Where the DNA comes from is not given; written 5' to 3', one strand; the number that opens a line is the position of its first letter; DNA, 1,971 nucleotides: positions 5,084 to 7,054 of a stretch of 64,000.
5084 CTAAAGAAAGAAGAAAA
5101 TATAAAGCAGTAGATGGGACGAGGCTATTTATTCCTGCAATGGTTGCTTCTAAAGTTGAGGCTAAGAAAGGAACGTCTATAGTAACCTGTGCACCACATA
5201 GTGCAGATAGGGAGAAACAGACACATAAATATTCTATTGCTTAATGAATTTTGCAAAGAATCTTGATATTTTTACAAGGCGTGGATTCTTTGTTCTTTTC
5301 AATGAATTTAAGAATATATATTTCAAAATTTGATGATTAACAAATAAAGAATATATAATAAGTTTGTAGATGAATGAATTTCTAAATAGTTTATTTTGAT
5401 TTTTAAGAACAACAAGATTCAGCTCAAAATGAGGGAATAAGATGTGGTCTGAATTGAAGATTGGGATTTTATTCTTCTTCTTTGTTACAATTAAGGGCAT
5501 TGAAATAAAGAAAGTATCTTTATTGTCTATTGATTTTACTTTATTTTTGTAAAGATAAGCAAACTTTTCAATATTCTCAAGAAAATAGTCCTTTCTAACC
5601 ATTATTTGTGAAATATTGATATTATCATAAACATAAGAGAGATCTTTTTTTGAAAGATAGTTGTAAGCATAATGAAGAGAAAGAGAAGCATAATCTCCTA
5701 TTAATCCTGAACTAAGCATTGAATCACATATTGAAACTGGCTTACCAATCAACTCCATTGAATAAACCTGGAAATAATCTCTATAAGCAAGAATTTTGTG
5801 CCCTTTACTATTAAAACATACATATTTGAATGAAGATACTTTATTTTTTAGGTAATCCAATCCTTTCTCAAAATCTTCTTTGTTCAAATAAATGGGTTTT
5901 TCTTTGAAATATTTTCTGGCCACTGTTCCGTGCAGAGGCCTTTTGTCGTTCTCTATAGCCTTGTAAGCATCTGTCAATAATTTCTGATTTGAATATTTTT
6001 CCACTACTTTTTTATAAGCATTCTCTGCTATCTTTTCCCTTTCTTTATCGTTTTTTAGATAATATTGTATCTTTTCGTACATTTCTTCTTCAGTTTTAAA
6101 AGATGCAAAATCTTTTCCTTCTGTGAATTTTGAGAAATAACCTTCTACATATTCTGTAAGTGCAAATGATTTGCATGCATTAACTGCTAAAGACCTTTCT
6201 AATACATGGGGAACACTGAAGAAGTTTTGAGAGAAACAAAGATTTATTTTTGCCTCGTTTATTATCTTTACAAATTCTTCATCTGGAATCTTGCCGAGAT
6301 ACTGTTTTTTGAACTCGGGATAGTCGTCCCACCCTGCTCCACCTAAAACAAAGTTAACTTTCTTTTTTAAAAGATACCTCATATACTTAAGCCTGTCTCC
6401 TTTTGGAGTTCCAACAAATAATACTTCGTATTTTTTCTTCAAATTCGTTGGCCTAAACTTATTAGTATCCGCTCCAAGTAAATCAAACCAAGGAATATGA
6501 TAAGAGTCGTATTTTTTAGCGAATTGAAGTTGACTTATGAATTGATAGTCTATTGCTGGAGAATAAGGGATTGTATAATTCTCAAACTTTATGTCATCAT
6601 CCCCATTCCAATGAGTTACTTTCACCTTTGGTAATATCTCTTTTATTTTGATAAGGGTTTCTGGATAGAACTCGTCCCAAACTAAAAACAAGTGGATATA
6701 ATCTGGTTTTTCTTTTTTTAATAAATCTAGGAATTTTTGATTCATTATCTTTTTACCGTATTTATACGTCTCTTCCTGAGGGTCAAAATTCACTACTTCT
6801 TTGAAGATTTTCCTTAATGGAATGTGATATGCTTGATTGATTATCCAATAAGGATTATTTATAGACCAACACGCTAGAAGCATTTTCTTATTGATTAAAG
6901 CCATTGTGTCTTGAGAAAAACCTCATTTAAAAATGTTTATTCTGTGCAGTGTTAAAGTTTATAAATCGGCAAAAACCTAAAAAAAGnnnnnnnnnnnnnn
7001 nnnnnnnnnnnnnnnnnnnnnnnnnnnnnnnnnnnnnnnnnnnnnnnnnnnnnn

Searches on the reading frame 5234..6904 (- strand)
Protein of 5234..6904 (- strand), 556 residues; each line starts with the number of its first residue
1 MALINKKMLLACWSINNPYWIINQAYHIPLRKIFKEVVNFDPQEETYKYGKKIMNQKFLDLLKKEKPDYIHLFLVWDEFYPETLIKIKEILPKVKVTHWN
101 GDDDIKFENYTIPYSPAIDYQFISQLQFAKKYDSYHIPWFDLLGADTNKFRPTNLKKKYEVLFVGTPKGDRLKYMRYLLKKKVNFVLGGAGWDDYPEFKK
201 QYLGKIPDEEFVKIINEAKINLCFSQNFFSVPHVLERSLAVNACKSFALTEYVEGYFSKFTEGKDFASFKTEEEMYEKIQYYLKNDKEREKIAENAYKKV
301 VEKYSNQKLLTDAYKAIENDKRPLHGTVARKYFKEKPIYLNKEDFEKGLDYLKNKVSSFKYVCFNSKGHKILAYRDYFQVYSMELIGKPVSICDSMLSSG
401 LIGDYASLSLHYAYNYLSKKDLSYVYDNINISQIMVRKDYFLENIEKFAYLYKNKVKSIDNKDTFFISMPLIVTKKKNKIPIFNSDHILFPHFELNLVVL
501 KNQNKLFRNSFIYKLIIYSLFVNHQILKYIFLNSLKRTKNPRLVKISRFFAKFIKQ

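Call 10: search_protein_families(library=pfam, proteins=[window:5234-6904:-], max_evalue=0.001)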
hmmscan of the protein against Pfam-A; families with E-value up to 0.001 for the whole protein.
window:5234-6904:- (556 aa): 1 family
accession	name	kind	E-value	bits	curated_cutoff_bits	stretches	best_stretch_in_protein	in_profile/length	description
PF13524.12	Glyco_trans_1_2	-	3.3e-22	79.4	25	1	181-308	13-137/144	Glycosyl transferase-like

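Call 48: search_protein_families(library=ncbifam, proteins=[window:5234-6904:-], max_evalue=0.00001)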
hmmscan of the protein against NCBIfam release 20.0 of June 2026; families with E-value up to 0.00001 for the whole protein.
window:5234-6904:- (556 aa): 0 families
